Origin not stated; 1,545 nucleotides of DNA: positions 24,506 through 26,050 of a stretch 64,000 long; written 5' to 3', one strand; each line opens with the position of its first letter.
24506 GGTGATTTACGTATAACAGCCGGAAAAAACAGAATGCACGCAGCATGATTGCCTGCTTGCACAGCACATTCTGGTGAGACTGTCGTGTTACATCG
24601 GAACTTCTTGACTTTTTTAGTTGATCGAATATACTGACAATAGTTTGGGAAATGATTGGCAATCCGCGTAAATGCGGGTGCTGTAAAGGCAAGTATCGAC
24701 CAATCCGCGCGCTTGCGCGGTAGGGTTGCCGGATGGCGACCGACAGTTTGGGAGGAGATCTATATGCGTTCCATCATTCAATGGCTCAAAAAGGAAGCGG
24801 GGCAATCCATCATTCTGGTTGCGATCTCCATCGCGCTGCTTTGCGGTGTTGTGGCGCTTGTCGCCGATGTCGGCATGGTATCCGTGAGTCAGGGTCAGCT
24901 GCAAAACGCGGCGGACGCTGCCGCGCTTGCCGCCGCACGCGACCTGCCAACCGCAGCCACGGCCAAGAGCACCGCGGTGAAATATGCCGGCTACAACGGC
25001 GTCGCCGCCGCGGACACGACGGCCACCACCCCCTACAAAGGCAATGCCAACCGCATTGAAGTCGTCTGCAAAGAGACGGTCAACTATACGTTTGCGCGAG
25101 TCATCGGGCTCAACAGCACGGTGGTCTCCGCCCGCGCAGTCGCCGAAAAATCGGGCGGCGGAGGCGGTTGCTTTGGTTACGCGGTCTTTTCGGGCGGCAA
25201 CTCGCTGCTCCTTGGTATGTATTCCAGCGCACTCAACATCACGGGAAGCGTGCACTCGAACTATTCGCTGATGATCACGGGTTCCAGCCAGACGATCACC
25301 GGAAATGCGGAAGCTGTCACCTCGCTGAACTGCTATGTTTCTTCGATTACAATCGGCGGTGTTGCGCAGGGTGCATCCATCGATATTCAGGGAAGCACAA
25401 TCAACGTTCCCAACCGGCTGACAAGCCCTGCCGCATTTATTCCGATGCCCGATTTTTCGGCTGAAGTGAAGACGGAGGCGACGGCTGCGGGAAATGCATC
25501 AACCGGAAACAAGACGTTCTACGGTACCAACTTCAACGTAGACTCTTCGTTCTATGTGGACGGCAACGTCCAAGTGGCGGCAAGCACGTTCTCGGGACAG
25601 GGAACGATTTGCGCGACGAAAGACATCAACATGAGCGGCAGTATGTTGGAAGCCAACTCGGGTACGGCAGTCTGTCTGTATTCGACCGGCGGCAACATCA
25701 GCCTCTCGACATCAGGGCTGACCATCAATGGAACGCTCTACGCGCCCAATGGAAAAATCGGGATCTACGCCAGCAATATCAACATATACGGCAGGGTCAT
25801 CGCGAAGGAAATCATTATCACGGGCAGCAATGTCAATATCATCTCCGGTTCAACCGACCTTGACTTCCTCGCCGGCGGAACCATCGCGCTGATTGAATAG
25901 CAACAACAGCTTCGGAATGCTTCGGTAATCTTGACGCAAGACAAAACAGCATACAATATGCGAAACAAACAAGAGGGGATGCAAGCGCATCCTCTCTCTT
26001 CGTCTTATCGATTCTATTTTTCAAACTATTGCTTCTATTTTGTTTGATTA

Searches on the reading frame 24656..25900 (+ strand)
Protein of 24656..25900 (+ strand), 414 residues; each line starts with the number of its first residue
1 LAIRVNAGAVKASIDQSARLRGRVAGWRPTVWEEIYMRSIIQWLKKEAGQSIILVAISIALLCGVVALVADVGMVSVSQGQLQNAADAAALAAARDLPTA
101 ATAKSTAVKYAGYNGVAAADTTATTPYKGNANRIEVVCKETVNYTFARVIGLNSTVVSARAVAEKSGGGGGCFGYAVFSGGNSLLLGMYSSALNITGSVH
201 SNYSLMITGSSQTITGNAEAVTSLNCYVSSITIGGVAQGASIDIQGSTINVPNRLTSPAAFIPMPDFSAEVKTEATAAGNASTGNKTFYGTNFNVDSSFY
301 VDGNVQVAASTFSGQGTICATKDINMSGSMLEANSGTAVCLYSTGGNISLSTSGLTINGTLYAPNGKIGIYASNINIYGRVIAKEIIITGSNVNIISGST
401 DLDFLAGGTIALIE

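Call 7: search_protein_families(library=pfam, proteins=[window:24656-25900:+], max_evalue=0.01)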
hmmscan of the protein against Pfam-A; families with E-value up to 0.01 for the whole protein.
window:24656-25900:+ (414 aa): 3 families
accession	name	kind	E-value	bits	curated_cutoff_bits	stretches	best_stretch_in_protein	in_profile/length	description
PF13400.11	Tad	-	2.9e-10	40.7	22.3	1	49-96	1-47/47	Putative Flp pilus-assembly TadE/G-like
PF23981.1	DUF7305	-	0.00027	21.3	27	1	295-390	76-172/185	Domain of unknown function (DUF7305)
PF09977.15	Tad_C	-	0.00044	21.6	22.1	1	84-163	13-93/93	Putative Tad-like Flp pilus-assembly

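Call 8: search_protein_families(library=ncbifam, proteins=[window:24656-25900:+], max_evalue=1)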
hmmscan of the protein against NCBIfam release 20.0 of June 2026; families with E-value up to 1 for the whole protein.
window:24656-25900:+ (414 aa): 1 family
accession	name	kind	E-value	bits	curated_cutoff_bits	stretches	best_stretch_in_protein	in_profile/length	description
TIGR03816.1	tadE_like_DECH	hypoth_equivalog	0.00017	21.8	50.95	1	48-117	2-72/109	Rv3654c family TadE-like protein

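Call 67: find_homologous_proteins(query=window:24761-25900:+, max_evalue=0.00001)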
Query window:24761-25900:+ (379 aa): 183 proteins with E <= 0.00001 among 8000 candidates; the best 120 are listed.
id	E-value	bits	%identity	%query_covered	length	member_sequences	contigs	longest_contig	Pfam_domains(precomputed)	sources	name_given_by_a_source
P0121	1.0e-230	783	100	100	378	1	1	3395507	PF13400.12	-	-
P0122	5.9e-224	761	97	100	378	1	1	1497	PF13400.12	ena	-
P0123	2.2e-223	759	97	100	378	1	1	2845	PF13400.12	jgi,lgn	-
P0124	6.6e-223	757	96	100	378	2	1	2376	PF13400.12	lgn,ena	-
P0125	1.8e-222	756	96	100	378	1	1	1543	PF13400.12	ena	-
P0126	3.9e-220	748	95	100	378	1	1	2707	PF23981.2,PF13400.12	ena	-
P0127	1.0e-218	744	95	100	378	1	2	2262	PF13400.12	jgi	-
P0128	1.4e-207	707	91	100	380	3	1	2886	PF13400.12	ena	-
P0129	3.8e-203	692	89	100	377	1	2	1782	PF13400.12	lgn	-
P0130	1.0e-202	691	88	100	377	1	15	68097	PF13400.12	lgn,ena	-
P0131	1.3e-202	691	88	100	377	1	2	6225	PF13400.12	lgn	-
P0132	1.6e-196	671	87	100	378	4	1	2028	PF09977.15,PF13400.12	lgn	-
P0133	9.2e-190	648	83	100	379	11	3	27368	PF13400.12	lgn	-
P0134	2.4e-189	647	81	100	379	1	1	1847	PF13400.12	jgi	jgi:Flp pilus assembly protein TadG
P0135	7.3e-183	626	80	100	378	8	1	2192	PF13400.12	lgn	-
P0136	5.1e-182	623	80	100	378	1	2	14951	PF09977.15,PF13400.12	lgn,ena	-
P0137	4.6e-181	620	79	100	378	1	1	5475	PF13400.12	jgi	jgi:Flp pilus assembly protein TadG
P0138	1.1e-179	615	79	100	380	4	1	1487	PF23981.2,PF09977.15,PF13400.12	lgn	-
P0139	2.9e-179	614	78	99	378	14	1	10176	PF23981.2,PF09977.15,PF13400.12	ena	-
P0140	4.2e-173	594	76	100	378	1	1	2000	PF13400.12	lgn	-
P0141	3.1e-170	584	75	100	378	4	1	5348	PF23981.2,PF13400.12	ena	-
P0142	7.4e-170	583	74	100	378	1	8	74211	PF23981.2,PF09977.15,PF13400.12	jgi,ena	-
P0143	1.8e-169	582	74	100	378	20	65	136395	PF09977.15,PF13400.12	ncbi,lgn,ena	-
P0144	5.2e-164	564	88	81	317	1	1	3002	PF13400.12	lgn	-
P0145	4.2e-151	521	67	100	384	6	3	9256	PF09977.15,PF13400.12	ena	-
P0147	5.2e-139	482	63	100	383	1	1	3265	PF13400.12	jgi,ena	-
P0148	5.9e-138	478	63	100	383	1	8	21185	PF13400.12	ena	-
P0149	7.6e-138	478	63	98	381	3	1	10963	PF13400.12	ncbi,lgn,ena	-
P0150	1.9e-137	476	63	100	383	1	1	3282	PF13400.12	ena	-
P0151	1.4e-136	474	63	100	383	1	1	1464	PF13400.12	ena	-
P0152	2.1e-136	473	62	100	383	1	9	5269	PF13400.12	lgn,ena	-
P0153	3.0e-136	472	64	100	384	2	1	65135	PF09977.15,PF13400.12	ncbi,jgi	-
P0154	9.4e-136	471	63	100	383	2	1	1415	PF09977.15,PF13400.12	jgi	jgi:hypothetical protein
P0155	1.3e-135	470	62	100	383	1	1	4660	PF13400.12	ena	-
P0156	1.4e-135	470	61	100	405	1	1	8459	PF13400.12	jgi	-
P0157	2.4e-135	470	61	100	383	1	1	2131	PF13400.12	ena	-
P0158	3.3e-135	469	61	100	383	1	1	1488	PF13400.12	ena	-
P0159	3.9e-135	469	61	100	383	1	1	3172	PF13400.12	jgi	-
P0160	3.9e-135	469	61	100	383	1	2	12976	PF13400.12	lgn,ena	-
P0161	4.9e-135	469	61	100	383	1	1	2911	PF13400.12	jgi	-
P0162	5.1e-135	468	61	100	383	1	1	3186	PF13400.12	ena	-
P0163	5.2e-135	468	61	100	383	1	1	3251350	PF13400.12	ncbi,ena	-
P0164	7.9e-135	468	61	100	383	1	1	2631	PF13400.12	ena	-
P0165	8.4e-135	468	62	100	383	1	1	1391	PF13400.12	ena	-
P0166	8.7e-135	468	60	100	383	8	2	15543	PF13400.12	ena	-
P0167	1.1e-134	467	61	100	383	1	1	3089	PF13400.12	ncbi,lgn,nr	ncbi:MAG: pilus assembly protein TadG-related protein [Eubacteriales bacterium]|nr:pilus assembly pr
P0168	1.3e-134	467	61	100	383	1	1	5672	PF13400.12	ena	-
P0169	1.3e-134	467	61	100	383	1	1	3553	PF13400.12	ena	-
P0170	1.3e-134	467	60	100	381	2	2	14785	PF13400.12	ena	-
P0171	3.6e-134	466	61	100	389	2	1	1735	PF13400.12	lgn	-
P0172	5.8e-134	465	61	100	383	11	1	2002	PF13400.12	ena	-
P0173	2.7e-133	463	61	100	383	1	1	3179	PF13400.12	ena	-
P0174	6.4e-133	462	61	100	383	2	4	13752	PF13400.12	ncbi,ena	-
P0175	1.7e-131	457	60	100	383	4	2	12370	PF13400.12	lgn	-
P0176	4.0e-131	456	61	100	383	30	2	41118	PF13400.12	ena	-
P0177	8.3e-131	455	61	100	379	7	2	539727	PF23981.2,PF13400.12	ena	-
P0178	1.7e-130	454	60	100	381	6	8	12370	PF13400.12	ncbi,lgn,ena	-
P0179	3.0e-130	453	60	100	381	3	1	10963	PF13400.12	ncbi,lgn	-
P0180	1.6e-129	450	61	100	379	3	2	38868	PF23981.2,PF13400.12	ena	-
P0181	2.4e-128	447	59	96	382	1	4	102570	PF23981.2,PF13400.12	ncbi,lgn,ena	-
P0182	3.8e-128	446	59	100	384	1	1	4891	PF13400.12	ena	-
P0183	5.3e-128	445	59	100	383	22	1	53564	PF13400.12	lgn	-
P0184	1.1e-127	444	59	100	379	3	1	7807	PF23981.2,PF13400.12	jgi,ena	-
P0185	1.7e-127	444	63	93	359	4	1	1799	PF13400.12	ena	-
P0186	6.6e-127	442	60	100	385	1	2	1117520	PF13400.12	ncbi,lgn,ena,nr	ncbi:MAG: pilus assembly protein TadG-related protein [Christensenella sp.]|nr:pilus assembly protei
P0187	7.6e-127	442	57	100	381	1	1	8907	PF09977.15,PF13400.12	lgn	-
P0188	1.2e-125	438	59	100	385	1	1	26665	PF13400.12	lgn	-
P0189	6.2e-125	435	58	100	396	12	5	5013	PF13400.12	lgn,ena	-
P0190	6.6e-125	435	59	100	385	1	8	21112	PF13400.12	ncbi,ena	-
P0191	6.9e-125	435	57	100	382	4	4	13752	PF09977.15,PF13400.12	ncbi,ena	-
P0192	1.0e-124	435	59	100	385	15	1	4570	PF13400.12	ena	-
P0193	1.0e-124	435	57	100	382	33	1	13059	PF09977.15,PF13400.12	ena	-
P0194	4.7e-124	432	59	100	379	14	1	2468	PF23981.2,PF13400.12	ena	-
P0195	3.9e-123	429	59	100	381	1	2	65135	PF09977.15,PF13400.12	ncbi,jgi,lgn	-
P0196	4.0e-123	429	56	100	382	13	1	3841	PF13400.12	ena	-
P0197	7.4e-123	428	57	100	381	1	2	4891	PF13400.12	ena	-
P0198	1.8e-122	427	55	100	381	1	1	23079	PF23981.2,PF09977.15,PF13400.12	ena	-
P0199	5.3e-122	426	57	100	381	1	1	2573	PF13400.12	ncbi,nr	ncbi:MAG: pilus assembly protein TadG-related protein [Eubacteriales bacterium]|nr:pilus assembly pr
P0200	1.4e-121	424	57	100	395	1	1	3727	PF13400.12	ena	-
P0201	7.8e-121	422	58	100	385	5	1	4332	PF13400.12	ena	-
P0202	7.5e-120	419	54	100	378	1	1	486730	PF23981.2,PF13400.12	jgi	-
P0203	1.0e-119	418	55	100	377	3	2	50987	PF23981.2,PF09977.15,PF13400.12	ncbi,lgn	-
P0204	1.1e-119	418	56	100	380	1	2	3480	PF13400.12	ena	-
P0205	1.7e-119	417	55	100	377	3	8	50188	PF23981.2,PF09977.15,PF13400.12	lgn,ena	-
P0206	6.7e-119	415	56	100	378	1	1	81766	PF23981.2,PF13400.12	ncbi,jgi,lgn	-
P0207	5.1e-118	413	55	100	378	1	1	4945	PF23981.2,PF13400.12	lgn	-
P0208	1.0e-117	412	53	100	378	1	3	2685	PF23981.2,PF13400.12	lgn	-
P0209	3.4e-117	410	53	100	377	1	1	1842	PF23981.2,PF09977.15,PF13400.12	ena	-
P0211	1.6e-115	404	54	100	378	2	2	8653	PF23981.2,PF13400.12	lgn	-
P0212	2.9e-115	404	55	100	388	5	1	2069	PF13400.12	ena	-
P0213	6.0e-115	402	55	100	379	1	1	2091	PF23981.2,PF09977.15,PF13400.12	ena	-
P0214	6.3e-115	402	56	100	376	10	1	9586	PF23981.2,PF13400.12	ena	-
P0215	1.2e-114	402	53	100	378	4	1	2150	PF23981.2,PF13400.12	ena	-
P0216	4.2e-114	400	54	100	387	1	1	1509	PF13400.12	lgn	-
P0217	4.5e-114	400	55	100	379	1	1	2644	PF23981.2,PF09977.15,PF13400.12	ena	-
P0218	6.4e-113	396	56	100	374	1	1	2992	PF23981.2,PF13400.12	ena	-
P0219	1.4e-112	395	55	100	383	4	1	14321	PF13400.12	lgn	-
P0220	2.0e-112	394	53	100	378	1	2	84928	PF23981.2,PF13400.12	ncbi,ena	-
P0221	5.4e-112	393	55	100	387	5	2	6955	PF13400.12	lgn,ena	-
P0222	9.2e-112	392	54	100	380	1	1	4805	PF23981.2,PF09977.15,PF13400.12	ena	-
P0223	4.6e-111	390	55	100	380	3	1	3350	PF23981.2,PF13400.12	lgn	-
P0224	4.8e-111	390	54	100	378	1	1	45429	PF13400.12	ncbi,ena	-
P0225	7.9e-111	389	54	100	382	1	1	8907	PF23981.2,PF13400.12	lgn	-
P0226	8.5e-111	389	55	100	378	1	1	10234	PF23981.2,PF09977.15,PF13400.12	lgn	-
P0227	1.9e-110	388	53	100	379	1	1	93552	PF23981.2,PF09977.15,PF13400.12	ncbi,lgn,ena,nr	ncbi:MAG: hypothetical protein GX417_03905 [Clostridiales bacterium]|nr:hypothetical protein [Clostr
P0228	3.2e-109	384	54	100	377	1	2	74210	PF23981.2,PF13400.12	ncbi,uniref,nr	ncbi:hypothetical protein SDC9_92870 [bioreactor metagenome]|uniref:Uncharacterized protein n=1 Tax=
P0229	5.3e-109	383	52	100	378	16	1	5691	PF23981.2,PF09977.15,PF13400.12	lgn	-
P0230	6.4e-109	383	54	100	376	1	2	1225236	PF23981.2,PF13400.12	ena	-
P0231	2.0e-107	378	53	100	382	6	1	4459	PF23981.2,PF09977.15,PF13400.12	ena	-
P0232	7.2e-107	376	53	100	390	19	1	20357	PF23981.2,PF09977.15,PF13400.12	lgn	-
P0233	4.3e-105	370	51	100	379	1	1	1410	PF23981.2,PF13400.12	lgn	-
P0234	4.9e-103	363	50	100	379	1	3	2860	PF23981.2,PF09977.15,PF13400.12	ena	-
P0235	7.7e-103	363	50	100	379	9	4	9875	PF23981.2,PF09977.15,PF13400.12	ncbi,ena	-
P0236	1.0e-102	362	79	58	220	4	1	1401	PF09977.15,PF13400.12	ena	-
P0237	2.6e-102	361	49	100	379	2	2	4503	PF23981.2,PF13400.12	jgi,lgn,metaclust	metaclust:\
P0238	2.0e-101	358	50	100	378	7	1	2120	PF23981.2,PF13400.12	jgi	-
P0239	4.4e-101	357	50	100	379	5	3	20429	PF23981.2,PF13400.12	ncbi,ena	-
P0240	1.1e-99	352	51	98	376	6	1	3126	PF23981.2,PF13400.12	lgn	-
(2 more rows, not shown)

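Call 70: find_encoding_contigs(protein=P0121, flank=10000, max_places=2)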
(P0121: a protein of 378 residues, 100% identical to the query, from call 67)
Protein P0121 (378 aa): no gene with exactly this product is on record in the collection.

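Call 73: predict_structure(alignment_id=A4)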
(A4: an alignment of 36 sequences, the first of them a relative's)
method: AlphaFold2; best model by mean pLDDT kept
length: 378 residues; sequences in the alignment: 36
mean_pLDDT: 83.1   pTM: 0.67
mean pLDDT of the five models: 83.1, 83.0, 82.7, 81.1, 79.5
residues with pLDDT >= 90: 151; 70-90: 171; 50-70: 46; < 50: 10
segments of 3 or more residues with pLDDT < 50: 1-3
pLDDT, mean of each block of 10 residues (from residue 1): 50 57 67 71 77 75 71 84 88 76 85 77 83 68 91 94 93 94 93 93 94 92 82 81 91 83 93 83 94 78 90 91 92 94 94 94 74 68
secondary structure, 60 per line:
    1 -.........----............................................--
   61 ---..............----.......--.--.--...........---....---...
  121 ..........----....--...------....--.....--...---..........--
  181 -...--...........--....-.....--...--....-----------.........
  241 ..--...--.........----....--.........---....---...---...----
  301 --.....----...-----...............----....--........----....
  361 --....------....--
elements in order: H2-10 H15-58 H64-77 E85-88 E97-107 H111-114 E118-130 H135-138 E141-143 E150-153 E156-160 E163-165 E169-178 E182-184 E187-197 E200-203 E205-209 E212-214 E217-220 H232-242 E245-247 E250-258 E263-266 E269-277 E281-284 E288-290 E294-296 E303-307 E312-314 E320-334 E339-342 E345-352 E357-360 H363-366 E373-376

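Call 77: fold_search(model_id=the predicted structure, library=pdb)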
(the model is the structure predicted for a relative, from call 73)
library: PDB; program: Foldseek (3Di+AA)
matches with E <= 10: 127; with E <= 0.001: 2
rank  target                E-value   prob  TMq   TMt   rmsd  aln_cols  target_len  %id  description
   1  5uyt_A                1.8e-04  1.00  0.21  0.19  20.4       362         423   12  Crystal structure of ice binding protein from an Antarctic bacterium Flavobacteriaceae (released 2017-10-25)
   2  5uyt_B                3.1e-04  0.99  0.20  0.18  19.6       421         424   10  Crystal structure of ice binding protein from an Antarctic bacterium Flavobacteriaceae (released 2017-10-25)
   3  6eio                  1.3e-03  1.00  0.32  0.52   6.7       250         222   12  Crystal structure of an ice binding protein from an Antarctic Biological Consortium (released 2018-03-28)
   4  3wp9                  2.7e-03  1.00  0.29  0.46   8.0       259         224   10  Crystal structure of antifreeze protein from an Antarctic sea ice bacterium Colwellia sp. (released 2014-07-02)
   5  4nu2                  4.4e-03  1.00  0.34  0.56   7.0       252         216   14  Crystal structure of an ice-binding protein (FfIBP) from the Antarctic bacterium, Flavobacterium frigoris PS1 (released 2014-04-16)
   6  8x1l                  4.6e-03  1.00  0.27  0.44   9.3       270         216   12  Crystal structure of S96C/L132C mutant of FfIBP (released 2024-11-13)
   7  4wa0                  4.6e-03  0.57  0.13  0.13  19.7       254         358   13  The structure of a possible adhesin C-terminal domain from Caldicellulosiruptor kronotskyensis (released 2015-03-04)
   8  6qvi_B                5.6e-03  1.00  0.39  0.32   8.8       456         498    8  Crystal structure of competence-associated pilin ComZ from Thermus thermophilus (released 2019-05-29)
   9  4nu3_A                7.7e-03  1.00  0.29  0.46   7.9       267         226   12  Crystal structure of mFfIBP, a capping head region swapped mutant of ice-binding protein (released 2014-04-16)
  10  3uyv_A                7.7e-03  1.00  0.29  0.45   8.1       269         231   12  Crystal structure of a glycosylated ice-binding protein (LeIBP) from Arctic yeast (released 2012-02-29)
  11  5b5h                  1.1e-02  1.00  0.31  0.48   7.3       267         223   10  Hydrophobic ice-binding site confer hyperactivity on antifreeze protein from a snow mold fungus (released 2016-09-28)
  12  9lhr_B                1.1e-02  0.99  0.27  0.42   9.4       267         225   12  Crystal structure of Ice binding protein from Candidatus Cryosericum odellii SMC5 (released 2025-09-03)
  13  4nu3_B                1.2e-02  1.00  0.29  0.46   8.3       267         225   13  Crystal structure of mFfIBP, a capping head region swapped mutant of ice-binding protein (released 2014-04-16)
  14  3vn3_A                1.6e-02  0.99  0.29  0.46   9.3       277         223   11  Fungal antifreeze protein exerts hyperactivity by constructing an inequable beta-helix (released 2012-06-06)
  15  9lhn_B                2.2e-02  1.00  0.31  0.49   8.1       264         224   12  Crystal structure of Ice binding protein from Candidatus Cryosericum odellii SMC5 (released 2025-09-03)
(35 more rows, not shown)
